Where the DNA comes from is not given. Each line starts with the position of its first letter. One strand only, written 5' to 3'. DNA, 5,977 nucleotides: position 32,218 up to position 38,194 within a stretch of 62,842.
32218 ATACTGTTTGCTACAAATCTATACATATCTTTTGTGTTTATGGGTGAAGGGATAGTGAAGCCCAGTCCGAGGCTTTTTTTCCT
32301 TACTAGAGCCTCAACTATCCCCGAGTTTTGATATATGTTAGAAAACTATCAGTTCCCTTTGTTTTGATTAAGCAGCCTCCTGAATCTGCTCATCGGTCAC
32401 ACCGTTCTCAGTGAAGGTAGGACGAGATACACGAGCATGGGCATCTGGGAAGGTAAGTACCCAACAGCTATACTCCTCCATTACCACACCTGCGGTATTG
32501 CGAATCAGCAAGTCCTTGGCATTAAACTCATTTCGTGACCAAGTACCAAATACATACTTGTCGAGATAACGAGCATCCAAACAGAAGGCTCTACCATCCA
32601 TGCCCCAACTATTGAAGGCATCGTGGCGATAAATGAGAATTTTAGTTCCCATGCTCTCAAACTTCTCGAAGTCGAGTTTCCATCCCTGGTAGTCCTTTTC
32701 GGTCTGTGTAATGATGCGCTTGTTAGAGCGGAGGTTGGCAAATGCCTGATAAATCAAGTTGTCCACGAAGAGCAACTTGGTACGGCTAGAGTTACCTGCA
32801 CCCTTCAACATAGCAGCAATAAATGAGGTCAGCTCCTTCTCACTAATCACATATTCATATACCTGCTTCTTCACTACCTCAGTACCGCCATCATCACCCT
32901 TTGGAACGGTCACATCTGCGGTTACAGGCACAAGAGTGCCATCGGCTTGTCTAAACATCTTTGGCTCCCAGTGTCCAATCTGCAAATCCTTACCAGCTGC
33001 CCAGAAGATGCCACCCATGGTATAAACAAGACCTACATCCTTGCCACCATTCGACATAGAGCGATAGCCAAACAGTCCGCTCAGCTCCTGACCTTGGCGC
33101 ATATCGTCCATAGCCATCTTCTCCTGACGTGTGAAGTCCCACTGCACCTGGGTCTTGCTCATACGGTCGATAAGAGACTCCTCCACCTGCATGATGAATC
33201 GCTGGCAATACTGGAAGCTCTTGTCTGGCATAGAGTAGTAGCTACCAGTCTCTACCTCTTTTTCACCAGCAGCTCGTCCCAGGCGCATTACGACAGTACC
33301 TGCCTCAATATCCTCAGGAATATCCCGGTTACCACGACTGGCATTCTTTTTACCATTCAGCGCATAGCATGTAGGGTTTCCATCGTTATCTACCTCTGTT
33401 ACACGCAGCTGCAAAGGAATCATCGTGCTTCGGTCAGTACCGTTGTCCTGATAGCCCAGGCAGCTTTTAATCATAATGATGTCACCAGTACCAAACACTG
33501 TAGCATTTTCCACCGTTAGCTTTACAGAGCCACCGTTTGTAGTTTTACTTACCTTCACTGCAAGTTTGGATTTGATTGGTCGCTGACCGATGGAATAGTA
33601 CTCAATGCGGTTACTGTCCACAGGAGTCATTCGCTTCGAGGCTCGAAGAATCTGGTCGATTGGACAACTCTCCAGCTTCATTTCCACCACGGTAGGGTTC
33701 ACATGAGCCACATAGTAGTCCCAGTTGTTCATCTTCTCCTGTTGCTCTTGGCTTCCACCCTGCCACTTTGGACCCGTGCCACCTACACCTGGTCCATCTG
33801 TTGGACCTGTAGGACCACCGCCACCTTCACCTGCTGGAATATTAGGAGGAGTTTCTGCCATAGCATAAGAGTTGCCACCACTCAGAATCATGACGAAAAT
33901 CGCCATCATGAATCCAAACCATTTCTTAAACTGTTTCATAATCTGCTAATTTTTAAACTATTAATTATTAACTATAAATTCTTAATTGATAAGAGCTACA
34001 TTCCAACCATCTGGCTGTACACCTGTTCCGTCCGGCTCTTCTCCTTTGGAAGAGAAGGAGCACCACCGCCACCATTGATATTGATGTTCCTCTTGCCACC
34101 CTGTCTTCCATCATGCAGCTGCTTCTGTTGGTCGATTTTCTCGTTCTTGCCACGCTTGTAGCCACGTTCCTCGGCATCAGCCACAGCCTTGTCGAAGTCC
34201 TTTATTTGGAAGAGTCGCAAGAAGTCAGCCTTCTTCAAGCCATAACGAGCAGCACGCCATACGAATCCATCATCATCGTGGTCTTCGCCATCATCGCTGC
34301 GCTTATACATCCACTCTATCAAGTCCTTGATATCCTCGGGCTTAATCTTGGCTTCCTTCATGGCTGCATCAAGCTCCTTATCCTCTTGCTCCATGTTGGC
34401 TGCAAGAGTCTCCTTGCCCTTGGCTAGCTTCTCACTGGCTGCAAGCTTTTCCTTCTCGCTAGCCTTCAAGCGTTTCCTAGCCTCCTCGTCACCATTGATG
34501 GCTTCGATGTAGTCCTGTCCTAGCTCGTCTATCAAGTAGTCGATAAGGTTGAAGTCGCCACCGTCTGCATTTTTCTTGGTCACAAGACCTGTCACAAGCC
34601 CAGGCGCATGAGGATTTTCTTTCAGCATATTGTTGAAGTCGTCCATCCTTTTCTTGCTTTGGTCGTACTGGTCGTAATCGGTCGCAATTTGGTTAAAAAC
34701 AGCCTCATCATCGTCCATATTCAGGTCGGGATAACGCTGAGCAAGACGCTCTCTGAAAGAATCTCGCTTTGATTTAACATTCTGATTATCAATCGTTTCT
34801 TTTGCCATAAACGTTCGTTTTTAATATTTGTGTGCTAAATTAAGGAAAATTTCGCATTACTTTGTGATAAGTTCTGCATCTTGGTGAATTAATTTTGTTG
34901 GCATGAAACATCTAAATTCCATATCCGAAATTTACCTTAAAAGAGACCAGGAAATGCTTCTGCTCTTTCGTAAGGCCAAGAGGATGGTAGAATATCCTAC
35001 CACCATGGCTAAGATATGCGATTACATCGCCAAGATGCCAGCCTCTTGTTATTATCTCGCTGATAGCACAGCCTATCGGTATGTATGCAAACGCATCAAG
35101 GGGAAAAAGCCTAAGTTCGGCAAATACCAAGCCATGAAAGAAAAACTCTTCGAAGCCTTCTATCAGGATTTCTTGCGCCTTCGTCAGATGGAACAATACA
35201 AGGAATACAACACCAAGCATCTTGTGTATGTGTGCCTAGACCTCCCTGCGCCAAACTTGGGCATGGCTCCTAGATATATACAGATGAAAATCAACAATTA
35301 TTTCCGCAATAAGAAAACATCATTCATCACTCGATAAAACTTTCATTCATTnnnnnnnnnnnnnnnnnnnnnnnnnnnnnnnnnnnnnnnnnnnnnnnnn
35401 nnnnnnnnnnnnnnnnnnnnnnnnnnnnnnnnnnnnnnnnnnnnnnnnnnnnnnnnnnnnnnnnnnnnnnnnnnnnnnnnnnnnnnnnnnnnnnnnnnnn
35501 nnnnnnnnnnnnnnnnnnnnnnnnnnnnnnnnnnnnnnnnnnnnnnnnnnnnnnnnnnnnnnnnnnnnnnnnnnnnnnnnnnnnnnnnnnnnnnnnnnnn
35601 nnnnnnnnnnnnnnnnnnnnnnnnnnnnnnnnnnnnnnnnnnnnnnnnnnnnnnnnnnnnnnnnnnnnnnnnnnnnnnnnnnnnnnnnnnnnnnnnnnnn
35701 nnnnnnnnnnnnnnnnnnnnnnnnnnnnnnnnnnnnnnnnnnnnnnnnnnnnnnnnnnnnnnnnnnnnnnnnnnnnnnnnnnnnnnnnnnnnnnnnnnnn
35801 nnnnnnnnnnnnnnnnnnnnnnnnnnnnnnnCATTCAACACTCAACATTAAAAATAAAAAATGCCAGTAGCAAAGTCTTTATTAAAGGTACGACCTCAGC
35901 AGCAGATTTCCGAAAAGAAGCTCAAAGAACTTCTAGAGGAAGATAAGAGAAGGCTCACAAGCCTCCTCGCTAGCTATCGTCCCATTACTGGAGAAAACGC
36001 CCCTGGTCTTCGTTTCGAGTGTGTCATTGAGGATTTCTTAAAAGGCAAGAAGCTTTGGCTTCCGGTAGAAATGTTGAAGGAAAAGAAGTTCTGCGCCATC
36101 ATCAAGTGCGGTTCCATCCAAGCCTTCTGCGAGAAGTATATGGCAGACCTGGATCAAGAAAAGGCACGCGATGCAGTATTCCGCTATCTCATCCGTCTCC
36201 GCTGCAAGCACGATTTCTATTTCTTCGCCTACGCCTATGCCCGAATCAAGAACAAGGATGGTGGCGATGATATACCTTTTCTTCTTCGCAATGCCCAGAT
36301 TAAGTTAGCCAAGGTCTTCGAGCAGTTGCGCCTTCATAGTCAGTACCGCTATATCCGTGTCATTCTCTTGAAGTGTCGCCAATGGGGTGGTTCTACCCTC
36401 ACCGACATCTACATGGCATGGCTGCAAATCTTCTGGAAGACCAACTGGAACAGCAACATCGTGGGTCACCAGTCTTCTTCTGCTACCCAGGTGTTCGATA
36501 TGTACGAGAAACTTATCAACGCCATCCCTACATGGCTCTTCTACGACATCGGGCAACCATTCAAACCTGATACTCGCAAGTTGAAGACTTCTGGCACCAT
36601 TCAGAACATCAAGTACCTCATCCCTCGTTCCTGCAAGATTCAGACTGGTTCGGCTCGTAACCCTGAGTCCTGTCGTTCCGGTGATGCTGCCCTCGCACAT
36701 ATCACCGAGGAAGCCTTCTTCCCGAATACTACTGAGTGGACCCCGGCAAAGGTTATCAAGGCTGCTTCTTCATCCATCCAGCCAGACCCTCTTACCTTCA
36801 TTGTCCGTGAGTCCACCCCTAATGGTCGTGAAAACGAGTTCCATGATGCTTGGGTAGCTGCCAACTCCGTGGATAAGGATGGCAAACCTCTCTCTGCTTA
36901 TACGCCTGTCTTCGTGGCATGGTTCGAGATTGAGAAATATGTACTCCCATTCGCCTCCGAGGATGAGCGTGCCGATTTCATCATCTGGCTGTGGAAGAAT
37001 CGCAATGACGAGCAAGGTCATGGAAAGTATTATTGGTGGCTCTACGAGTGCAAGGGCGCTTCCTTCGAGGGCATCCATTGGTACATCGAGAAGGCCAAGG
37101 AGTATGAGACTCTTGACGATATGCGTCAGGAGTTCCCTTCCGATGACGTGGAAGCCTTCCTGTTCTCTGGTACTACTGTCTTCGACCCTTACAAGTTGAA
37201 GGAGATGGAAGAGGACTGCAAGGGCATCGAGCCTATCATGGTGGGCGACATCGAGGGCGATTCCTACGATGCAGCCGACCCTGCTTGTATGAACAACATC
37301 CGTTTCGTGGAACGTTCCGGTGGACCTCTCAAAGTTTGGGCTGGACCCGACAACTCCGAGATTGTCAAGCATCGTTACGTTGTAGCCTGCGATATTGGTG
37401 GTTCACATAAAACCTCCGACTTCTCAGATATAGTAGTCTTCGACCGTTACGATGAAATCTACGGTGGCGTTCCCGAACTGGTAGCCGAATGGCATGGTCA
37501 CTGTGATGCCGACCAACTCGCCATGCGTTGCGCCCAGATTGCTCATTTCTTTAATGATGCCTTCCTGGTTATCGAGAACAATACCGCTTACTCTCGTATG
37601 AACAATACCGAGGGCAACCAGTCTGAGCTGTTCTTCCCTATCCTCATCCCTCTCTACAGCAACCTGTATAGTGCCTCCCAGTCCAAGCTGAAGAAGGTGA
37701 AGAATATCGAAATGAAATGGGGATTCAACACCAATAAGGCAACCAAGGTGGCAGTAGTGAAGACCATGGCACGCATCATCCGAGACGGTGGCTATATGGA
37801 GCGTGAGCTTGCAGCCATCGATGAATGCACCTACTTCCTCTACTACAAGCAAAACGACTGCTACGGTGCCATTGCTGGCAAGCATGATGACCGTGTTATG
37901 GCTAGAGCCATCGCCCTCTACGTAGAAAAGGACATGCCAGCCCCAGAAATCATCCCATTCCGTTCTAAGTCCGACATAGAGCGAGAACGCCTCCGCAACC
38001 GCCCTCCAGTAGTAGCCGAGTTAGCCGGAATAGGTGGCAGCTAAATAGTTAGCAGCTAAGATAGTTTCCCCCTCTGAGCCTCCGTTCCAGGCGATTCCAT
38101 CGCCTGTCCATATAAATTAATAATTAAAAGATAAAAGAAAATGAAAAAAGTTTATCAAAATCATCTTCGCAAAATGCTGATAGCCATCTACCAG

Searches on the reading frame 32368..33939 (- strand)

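Call 10: search_protein_families(library=phrogs, proteins=[window:32368-33939:-], max_evalue=0.001)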
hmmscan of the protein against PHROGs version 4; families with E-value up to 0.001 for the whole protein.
window:32368-33939:- (523 aa): 1 family
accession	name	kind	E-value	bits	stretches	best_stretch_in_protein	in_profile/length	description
phrog_26635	-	unknown function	7.9e-68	230.3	2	8-348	12-351/482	-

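Call 77: search_protein_families(library=pfam, proteins=[window:32368-33939:-], max_evalue=0.001)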
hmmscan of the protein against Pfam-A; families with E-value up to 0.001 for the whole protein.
window:32368-33939:- (523 aa): 1 family
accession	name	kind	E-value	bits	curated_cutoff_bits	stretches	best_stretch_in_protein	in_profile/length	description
PF17236.8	SU10_MCP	-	1.1e-14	55.1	24.1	1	179-505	56-289/292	SU10 major capsid protein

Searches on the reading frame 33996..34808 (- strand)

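Call 10: search_protein_families(library=phrogs, proteins=[window:33996-34808:-], max_evalue=0.001)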
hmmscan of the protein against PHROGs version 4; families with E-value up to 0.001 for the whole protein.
window:33996-34808:- (270 aa): 1 family
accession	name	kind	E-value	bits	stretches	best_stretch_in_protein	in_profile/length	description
phrog_22323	-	unknown function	9.9e-19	69.1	1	7-250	3-229/262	-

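Call 77: search_protein_families(library=pfam, proteins=[window:33996-34808:-], max_evalue=0.001)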
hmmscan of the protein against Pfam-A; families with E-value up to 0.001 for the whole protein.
window:33996-34808:- (270 aa): 0 families

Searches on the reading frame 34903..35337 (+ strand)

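Call 13: search_protein_families(library=pfam, proteins=[window:34903-35337:+], max_evalue=0.01)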
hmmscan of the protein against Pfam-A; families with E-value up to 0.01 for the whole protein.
window:34903-35337:+ (144 aa): 0 families

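Call 56: search_protein_families(library=ncbifam, proteins=[window:34903-35337:+], max_evalue=0.1)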
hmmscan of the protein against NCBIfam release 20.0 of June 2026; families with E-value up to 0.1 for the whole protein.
window:34903-35337:+ (144 aa): 0 families

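Call 99: search_protein_families(library=pfam, proteins=[window:34903-35337:+], max_evalue=10)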
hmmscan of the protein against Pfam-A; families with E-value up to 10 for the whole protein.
window:34903-35337:+ (144 aa): 1 family
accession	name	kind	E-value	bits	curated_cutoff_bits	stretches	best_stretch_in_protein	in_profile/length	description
PF12643.12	MazG-like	-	0.12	13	27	1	30-89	28-84/85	MazG-like family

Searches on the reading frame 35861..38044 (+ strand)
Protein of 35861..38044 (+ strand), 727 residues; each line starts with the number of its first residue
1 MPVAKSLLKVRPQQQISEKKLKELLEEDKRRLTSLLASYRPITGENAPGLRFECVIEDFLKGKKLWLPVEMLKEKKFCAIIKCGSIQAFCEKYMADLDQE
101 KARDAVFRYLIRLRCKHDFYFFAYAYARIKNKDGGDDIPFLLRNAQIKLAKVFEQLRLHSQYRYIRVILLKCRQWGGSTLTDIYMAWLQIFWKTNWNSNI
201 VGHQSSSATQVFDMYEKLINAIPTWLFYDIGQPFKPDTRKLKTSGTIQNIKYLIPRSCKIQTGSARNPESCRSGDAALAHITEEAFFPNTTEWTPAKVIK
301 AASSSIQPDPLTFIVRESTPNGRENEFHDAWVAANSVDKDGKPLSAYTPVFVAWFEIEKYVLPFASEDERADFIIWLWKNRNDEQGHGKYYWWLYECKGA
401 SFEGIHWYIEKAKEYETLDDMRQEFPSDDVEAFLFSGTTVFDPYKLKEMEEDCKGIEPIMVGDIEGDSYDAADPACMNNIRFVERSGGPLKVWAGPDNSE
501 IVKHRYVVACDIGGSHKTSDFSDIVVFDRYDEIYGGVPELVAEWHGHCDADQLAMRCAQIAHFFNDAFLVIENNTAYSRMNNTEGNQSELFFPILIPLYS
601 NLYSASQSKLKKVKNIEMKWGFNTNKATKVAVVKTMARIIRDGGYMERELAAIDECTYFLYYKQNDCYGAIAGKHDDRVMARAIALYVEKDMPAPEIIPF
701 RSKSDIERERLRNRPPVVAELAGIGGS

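Call 10: search_protein_families(library=phrogs, proteins=[window:35861-38044:+], max_evalue=0.001)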
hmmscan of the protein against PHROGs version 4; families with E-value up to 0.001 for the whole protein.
window:35861-38044:+ (727 aa): 5 families
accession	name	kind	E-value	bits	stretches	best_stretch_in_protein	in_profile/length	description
phrog_2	-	head and packaging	1.4e-19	71.4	1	135-702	260-604/807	terminase large subunit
phrog_38407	-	unknown function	2e-16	60.9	1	404-694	85-353/370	-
phrog_24361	-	head and packaging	2.8e-10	41.2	1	541-694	1-143/162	terminase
phrog_5989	-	head and packaging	9.1e-10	39.2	1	114-226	116-217/347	terminase large subunit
phrog_38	-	head and packaging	0.00017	21.4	0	99-221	261-359/760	terminase large subunit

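Call 77: search_protein_families(library=pfam, proteins=[window:35861-38044:+], max_evalue=0.001)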
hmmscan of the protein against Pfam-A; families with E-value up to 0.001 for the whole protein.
window:35861-38044:+ (727 aa): 0 families
